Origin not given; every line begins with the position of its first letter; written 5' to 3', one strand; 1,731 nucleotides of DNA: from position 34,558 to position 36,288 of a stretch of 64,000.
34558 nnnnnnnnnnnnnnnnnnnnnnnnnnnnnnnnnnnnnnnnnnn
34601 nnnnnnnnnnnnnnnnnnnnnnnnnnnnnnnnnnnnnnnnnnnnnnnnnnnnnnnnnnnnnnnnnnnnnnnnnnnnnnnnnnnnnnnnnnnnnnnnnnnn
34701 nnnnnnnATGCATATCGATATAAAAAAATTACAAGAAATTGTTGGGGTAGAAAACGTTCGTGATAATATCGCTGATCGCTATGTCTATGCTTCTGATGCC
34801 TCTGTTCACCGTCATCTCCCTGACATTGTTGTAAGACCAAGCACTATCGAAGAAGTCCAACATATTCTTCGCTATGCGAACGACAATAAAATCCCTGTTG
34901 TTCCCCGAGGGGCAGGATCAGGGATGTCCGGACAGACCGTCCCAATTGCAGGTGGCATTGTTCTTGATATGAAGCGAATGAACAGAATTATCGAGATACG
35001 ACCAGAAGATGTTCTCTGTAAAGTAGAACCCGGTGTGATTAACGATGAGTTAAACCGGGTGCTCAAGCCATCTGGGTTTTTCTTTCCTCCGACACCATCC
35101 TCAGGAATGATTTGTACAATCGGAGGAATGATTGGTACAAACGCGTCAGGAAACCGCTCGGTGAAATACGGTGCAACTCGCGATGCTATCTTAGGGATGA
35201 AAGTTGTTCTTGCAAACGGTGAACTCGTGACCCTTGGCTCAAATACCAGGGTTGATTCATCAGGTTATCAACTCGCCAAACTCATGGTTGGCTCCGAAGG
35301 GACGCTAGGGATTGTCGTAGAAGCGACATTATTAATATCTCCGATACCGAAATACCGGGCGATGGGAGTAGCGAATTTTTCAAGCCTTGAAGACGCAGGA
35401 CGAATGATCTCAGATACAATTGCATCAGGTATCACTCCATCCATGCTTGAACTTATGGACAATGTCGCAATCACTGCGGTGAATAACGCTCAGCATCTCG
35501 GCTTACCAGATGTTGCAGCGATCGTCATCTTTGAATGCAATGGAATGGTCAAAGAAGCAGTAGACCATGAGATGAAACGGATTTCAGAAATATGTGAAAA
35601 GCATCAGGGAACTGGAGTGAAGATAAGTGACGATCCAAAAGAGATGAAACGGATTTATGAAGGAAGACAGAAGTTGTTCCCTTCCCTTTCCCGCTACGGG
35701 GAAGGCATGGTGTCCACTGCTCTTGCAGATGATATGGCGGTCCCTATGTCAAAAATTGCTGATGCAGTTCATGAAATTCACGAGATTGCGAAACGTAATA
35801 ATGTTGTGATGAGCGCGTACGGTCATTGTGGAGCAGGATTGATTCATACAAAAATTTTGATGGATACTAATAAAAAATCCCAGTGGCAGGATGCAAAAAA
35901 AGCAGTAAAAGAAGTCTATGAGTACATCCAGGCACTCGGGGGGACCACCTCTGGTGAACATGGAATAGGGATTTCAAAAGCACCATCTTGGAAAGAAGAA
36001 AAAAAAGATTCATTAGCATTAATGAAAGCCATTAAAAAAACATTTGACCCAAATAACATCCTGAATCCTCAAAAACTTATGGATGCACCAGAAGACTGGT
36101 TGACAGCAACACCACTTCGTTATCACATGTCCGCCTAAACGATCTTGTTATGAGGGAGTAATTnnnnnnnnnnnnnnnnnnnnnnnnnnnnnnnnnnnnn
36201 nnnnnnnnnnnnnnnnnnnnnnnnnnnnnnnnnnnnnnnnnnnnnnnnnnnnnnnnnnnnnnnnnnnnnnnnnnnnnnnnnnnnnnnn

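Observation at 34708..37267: GlcD-like FAD dehydrogenase plus HdrD-like CCG protein, with a LarA-family racemase elsewhere in the window: a possible lactate-to-heterodisulfide route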

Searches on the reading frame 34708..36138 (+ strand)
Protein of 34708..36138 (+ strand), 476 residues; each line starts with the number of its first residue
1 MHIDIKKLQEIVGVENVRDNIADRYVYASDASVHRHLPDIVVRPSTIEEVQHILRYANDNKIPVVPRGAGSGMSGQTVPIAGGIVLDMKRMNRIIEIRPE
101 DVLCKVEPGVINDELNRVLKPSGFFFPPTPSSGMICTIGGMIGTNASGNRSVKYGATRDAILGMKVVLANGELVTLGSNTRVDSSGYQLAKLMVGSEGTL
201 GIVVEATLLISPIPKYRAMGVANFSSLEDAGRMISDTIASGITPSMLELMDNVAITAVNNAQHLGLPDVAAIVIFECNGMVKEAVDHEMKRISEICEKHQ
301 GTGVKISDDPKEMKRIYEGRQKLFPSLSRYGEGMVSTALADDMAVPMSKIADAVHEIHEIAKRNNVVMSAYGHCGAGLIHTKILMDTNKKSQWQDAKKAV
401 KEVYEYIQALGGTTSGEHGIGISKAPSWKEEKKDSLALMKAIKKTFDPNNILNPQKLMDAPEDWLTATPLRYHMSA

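Call 4: search_protein_families(library=pfam, proteins=[window:34708-36138:+])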
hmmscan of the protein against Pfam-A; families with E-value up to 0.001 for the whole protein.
window:34708-36138:+ (476 aa): 2 families
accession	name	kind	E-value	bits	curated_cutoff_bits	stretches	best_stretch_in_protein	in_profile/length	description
PF02913.24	FAD-oxidase_C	-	4.6e-60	203.8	21.2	1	213-457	1-248/248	FAD linked oxidases, C-terminal domain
PF01565.28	FAD_binding_4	-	5.9e-48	162.5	26.4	1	38-177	1-139/139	FAD binding domain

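Call 12: find_encoding_contigs(protein=window:34708-36138:+, flank=10000, max_places=6)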
Protein window:34708-36138:+ (476 aa): 7 contigs read that carry it; 6 places shown.
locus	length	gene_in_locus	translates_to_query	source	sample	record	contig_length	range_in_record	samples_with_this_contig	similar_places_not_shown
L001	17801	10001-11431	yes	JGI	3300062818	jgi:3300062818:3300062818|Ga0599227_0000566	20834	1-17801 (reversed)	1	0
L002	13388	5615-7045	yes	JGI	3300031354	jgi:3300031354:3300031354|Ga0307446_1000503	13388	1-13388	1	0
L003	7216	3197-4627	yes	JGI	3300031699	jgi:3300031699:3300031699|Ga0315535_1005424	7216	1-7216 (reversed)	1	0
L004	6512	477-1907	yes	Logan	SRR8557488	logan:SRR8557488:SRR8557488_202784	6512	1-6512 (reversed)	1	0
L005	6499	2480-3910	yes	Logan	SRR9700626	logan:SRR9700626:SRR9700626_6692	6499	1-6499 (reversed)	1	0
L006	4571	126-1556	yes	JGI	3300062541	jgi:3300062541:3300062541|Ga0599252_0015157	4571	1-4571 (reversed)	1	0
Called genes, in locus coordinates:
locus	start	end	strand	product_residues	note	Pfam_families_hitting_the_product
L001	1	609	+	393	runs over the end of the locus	PF01855:POR_N, PF02780:Transketolase_C (weak), PF17147:PFOR_II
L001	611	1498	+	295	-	PF02775:TPP_enzyme_C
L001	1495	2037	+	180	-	PF01558:POR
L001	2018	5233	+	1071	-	PF00890:FAD_binding_2 (weak), PF01266:DAO (weak), PF07992:Pyr_redox_2 (weak), PF12831:FAD_oxidored (weak), PF13450:NAD_binding_8 (weak), PF00037:Fer4, PF07992:Pyr_redox_2, PF12838:Fer4_7, +19 more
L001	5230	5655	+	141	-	PF13237:Fer4_10 (weak), PF13183:Fer4_8, PF13187:Fer4_9, PF13534:Fer4_17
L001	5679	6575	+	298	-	PF02754:CCG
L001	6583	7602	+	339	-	PF01058:Oxidored_q6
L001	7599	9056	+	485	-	PF27537:HoxH, PF00374:NiFeSe_Hases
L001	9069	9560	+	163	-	PF01750:HycI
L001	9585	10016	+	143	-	PF02662:FlpD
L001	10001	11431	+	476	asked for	PF01565:FAD_binding_4, PF02913:FAD-oxidase_C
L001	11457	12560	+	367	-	PF13237:Fer4_10 (faint), PF12838:Fer4_7 (weak), PF13183:Fer4_8, PF13534:Fer4_17 (weak), PF02754:CCG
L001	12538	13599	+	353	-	PF21948:LplA-B_cat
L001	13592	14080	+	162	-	PF13237:Fer4_10 (faint), PF13534:Fer4_17, PF13183:Fer4_8, PF13187:Fer4_9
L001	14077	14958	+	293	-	PF02754:CCG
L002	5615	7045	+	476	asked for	PF01565:FAD_binding_4, PF02913:FAD-oxidase_C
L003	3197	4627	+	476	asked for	PF01565:FAD_binding_4, PF02913:FAD-oxidase_C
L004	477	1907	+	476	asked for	PF01565:FAD_binding_4, PF02913:FAD-oxidase_C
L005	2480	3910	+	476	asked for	PF01565:FAD_binding_4, PF02913:FAD-oxidase_C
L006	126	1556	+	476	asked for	PF01565:FAD_binding_4, PF02913:FAD-oxidase_C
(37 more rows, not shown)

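Call 13: search_solved_structures(query=window:34708-36138:+, max_evalue=1e-10)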
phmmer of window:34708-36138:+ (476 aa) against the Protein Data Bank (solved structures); distinct sequences matched with E-value up to 1e-10: 44.
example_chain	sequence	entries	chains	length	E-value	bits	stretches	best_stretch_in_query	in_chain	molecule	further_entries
7qh2_C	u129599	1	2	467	9.6e-80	271.8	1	4-457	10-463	Lactate dehydrogenase (NAD(+),ferredoxin) subunit LctD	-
9qgz_A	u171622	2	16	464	2.7e-77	263.7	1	8-460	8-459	Glycolate oxidase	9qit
8jdc_A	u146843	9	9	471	5.3e-64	219.9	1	6-457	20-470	Probable D-lactate dehydrogenase, mitochondrial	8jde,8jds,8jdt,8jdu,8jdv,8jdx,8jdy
8jdb_A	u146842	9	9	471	1.3e-62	215.3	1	6-457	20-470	Probable D-lactate dehydrogenase, mitochondrial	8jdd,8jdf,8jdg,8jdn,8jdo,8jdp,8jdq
6lpn_A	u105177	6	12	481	1.2e-53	185.7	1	38-459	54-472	D-2-hydroxyglutarate dehydrogenase, mitochondrial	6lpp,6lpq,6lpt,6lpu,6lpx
3pm9_A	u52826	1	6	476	6e-50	173.6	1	28-457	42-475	Putative oxidoreductase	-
4bc7_A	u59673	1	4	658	2.4e-32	115.5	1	33-255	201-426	ALKYLDIHYDROXYACETONEPHOSPHATE SYNTHASE, PEROXISOMAL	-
4bby_A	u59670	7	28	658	2.4e-32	115.5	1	33-255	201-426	ALKYLDIHYDROXYACETONEPHOSPHATE SYNTHASE, PEROXISOMAL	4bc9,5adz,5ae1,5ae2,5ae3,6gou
4bca_A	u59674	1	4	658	2.4e-32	115.5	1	33-255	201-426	ALKYLDIHYDROXYACETONEPHOSPHATE SYNTHASE, PEROXISOMAL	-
2uuu_A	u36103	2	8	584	1.4e-30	109.8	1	35-251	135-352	ALKYLDIHYDROXYACETONEPHOSPHATE SYNTHASE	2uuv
6v42_A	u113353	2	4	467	1.6e-20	76.6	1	37-230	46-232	FAD/FMN-containing dehydrogenase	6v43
9h40_A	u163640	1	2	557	7.3e-20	74.4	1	34-226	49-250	p-cresol methylhydroxylase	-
8s7r_A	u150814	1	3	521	3.8e-19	72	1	22-215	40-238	Oxidoreductase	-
8s7t_A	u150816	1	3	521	3.8e-19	72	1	22-215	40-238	Oxidoreductase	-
8s7s_A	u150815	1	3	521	5.1e-19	71.6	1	22-215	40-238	Oxidoreductase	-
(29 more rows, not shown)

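Call 15: find_homologous_proteins(query=window:34708-36138:+, max_evalue=1e-40)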
Query window:34708-36138:+ (476 aa): 7996 proteins with E <= 1e-40 among 8000 candidates; the best 120 are listed.
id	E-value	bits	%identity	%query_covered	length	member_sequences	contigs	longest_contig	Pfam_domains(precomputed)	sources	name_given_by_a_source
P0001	0.0e+0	1064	100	100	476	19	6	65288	PF01565.29,PF02913.25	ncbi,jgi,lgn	jgi:glycolate oxidase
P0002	2.0e-296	1001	94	100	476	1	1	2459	PF01565.29,PF02913.25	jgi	jgi:glycolate oxidase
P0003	5.3e-296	999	93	100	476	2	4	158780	PF01565.29,PF02913.25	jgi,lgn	-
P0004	8.2e-292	986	91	100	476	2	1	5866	PF01565.29,PF02913.25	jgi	jgi:glycolate oxidase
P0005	1.4e-291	985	91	100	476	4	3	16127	PF01565.29,PF02913.25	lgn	-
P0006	7.2e-290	979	91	100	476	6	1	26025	PF01565.29,PF02913.25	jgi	jgi:glycolate oxidase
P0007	2.1e-286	968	89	100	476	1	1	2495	PF01565.29,PF02913.25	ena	-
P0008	3.1e-286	967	89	100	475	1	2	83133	PF01565.29,PF02913.25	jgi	jgi:glycolate oxidase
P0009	1.1e-285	965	89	100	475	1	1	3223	PF01565.29,PF02913.25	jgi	jgi:glycolate oxidase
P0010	2.4e-267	905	83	100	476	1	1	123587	PF01565.29,PF02913.25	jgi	jgi:glycolate oxidase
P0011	2.8e-265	898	83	100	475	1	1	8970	PF01565.29,PF02913.25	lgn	-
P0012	1.2e-264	896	83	100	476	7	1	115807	PF01565.29,PF02913.25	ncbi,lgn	-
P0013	5.6e-263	891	81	100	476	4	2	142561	PF01565.29,PF02913.25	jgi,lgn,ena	-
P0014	7.0e-263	890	81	99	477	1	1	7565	PF01565.29,PF02913.25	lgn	-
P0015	9.8e-263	890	82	100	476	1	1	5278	PF01565.29,PF02913.25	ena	-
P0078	2.1e-246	836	76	100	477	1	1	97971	PF01565.29,PF02913.25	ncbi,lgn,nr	ncbi:MAG: FAD-binding oxidoreductase [Euryarchaeota archaeon]|nr:FAD-binding oxidoreductase [Euryarc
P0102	5.8e-223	759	69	99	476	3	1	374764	PF01565.29,PF02913.25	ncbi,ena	-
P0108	6.4e-220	749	68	99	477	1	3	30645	PF01565.29,PF02913.25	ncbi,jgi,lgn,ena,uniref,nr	ncbi:2-hydroxy-acid oxidase [candidate division WOR-3 bacterium]|uniref:2-hydroxy-acid oxidase n=1 T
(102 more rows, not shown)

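Call 21: search_protein_families(library=ncbifam, proteins=[window:34708-36138:+], max_evalue=0.00001)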
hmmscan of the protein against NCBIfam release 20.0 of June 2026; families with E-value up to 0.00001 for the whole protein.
window:34708-36138:+ (476 aa): 10 families
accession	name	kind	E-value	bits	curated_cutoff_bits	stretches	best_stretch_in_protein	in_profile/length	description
TIGR00387.1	glcD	equivalog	4.4e-121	404.6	567.9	1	41-456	1-413/413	glycolate oxidase subunit GlcD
NF008408.0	PRK11230.1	equivalog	2.6e-90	303.3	897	1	26-457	43-471/499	glycolate oxidase subunit GlcD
NF049975.1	2HglutDHaseYdiJ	equivalog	2.9e-71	240.5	1350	2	16-175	30-191/1018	D-2-hydroxyglutarate dehydrogenase YdiJ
NF008439.0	PRK11282.1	equivalog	4.7e-29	101.3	284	1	47-220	8-180/358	glycolate oxidase subunit GlcE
NF053785.1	DcplphribOxDprE1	equivalog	9.4e-21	74.5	500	1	41-214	18-184/449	decaprenylphosphoryl-beta-D-ribose oxidase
TIGR01678.1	FAD_lactone_ox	subfamily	7.5e-18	64.6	396.8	1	25-212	2-180/438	sugar 1,4-lactone oxidase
TIGR01679.1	bact_FAD_ox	subfamily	2.1e-09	36.8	292.25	1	37-229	11-189/419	FAD-linked oxidoreductase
TIGR01676.1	GLDHase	equivalog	4.1e-08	32.5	458.25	1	32-209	56-224/541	L-galactonolactone dehydrogenase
NF041227.1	BagG_FevA2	exception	1.6e-07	30.3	850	1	32-216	40-213/455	bagremycin/ferroverdin biosynthesis FAD-dependent oxygenase BagG/FevA2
NF041226.1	BagK_FevA1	equivalog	2.9e-07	29.3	800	1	31-218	34-211/453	bagremycin/ferroverdin biosynthesis FAD-dependent oxygenase BagK/FevA1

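Call 24: find_encoding_contigs(protein=P0102, flank=10000, max_places=2)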
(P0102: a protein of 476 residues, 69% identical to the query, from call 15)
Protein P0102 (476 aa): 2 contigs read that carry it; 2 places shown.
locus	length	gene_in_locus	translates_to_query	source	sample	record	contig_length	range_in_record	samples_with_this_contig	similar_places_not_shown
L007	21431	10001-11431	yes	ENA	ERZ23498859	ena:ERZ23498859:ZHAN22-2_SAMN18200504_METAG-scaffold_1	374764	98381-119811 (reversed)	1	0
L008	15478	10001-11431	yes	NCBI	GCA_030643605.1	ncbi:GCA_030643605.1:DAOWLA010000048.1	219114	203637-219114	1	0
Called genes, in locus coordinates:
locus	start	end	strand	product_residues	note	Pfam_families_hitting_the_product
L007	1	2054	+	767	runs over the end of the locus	PF13308:YARHG, PF11369:DUF3160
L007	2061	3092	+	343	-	PF09587:PGA_cap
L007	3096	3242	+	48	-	-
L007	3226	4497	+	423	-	PF06857:ACP, PF03328:HpcH_HpaI, PF15617:C-C_Bond_Lyase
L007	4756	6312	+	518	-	PF04223:CitF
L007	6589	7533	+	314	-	PF00056:Ldh_1_N, PF02866:Ldh_1_C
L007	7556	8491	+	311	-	PF00056:Ldh_1_N, PF03721:UDPG_MGDP_dh_N (weak), PF02866:Ldh_1_C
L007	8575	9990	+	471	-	PF09861:Lar_N, PF21113:LarA_C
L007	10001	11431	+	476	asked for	PF01565:FAD_binding_4, PF02913:FAD-oxidase_C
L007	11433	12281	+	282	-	PF05681:Fumerase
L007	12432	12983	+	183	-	PF05683:Fumerase_C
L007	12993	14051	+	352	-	PF13183:Fer4_8, PF13534:Fer4_17 (weak), PF02754:CCG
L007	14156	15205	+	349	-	PF21948:LplA-B_cat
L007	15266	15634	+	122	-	PF13366:PDDEXK_3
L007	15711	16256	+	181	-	PF02627:CMD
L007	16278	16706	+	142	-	PF01597:GCV_H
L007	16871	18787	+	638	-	PF17201:Cache_3-Cache_2, PF17202:sCache_3_3, PF17203:sCache_3_2 (weak), PF00672:HAMP, PF00512:HisKA, PF02518:HATPase_c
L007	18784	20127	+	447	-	PF00072:Response_reg, PF00158:Sigma54_activat, PF14532:Sigma54_activ_2, PF07724:AAA_2 (weak), PF07728:AAA_5, PF00004:AAA (weak), PF25601:AAA_lid_14, PF02954:HTH_8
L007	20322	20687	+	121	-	PF00072:Response_reg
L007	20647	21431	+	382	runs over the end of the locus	PF00072:Response_reg, PF00512:HisKA, PF02518:HATPase_c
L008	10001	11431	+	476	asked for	PF01565:FAD_binding_4, PF02913:FAD-oxidase_C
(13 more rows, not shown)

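Call 25: find_encoding_contigs(protein=P0108, flank=10000, max_places=2)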
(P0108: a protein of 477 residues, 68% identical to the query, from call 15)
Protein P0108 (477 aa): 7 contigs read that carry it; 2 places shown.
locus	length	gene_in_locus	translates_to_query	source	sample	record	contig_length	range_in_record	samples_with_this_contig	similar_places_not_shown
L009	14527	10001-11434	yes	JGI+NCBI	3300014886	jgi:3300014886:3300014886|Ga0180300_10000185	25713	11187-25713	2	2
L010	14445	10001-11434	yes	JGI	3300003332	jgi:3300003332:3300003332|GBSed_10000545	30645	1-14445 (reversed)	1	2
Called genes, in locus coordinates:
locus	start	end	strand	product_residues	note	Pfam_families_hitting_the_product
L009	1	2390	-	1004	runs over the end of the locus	PF00890:FAD_binding_2 (weak), PF07992:Pyr_redox_2 (weak), PF12831:FAD_oxidored (weak), PF13450:NAD_binding_8 (weak), PF00037:Fer4 (weak), PF07992:Pyr_redox_2, PF07992:Pyr_redox_2, PF12838:Fer4_7, +14 more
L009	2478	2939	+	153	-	PF13183:Fer4_8, PF13237:Fer4_10 (faint), PF12838:Fer4_7 (weak), PF13187:Fer4_9 (weak), PF13484:Fer4_16 (weak), PF13534:Fer4_17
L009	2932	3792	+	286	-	PF02754:CCG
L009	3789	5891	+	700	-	PF07992:Pyr_redox_2 (faint), PF12838:Fer4_7, PF13187:Fer4_9, PF00037:Fer4 (weak), PF12838:Fer4_7 (weak), PF13237:Fer4_10 (weak), PF14697:Fer4_21 (weak), PF02662:FlpD, +9 more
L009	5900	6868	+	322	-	PF01058:Oxidored_q6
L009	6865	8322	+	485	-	PF27537:HoxH, PF00374:NiFeSe_Hases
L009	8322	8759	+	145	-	PF01597:GCV_H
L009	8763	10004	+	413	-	PF09861:Lar_N, PF21113:LarA_C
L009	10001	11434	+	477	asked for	PF01565:FAD_binding_4, PF02913:FAD-oxidase_C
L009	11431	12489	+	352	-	PF13237:Fer4_10 (weak), PF12838:Fer4_7 (weak), PF13183:Fer4_8, PF13534:Fer4_17 (weak), PF02754:CCG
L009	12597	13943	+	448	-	PF05768:Glrx-like (faint)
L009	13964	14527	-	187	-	?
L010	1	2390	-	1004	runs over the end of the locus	PF00890:FAD_binding_2 (weak), PF07992:Pyr_redox_2 (weak), PF12831:FAD_oxidored (weak), PF13450:NAD_binding_8 (weak), PF00037:Fer4 (weak), PF07992:Pyr_redox_2, PF07992:Pyr_redox_2, PF12838:Fer4_7, +14 more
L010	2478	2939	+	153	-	PF13183:Fer4_8, PF13237:Fer4_10 (faint), PF12838:Fer4_7 (weak), PF13187:Fer4_9 (weak), PF13484:Fer4_16 (weak), PF13534:Fer4_17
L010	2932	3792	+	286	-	PF02754:CCG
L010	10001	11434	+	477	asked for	PF01565:FAD_binding_4, PF02913:FAD-oxidase_C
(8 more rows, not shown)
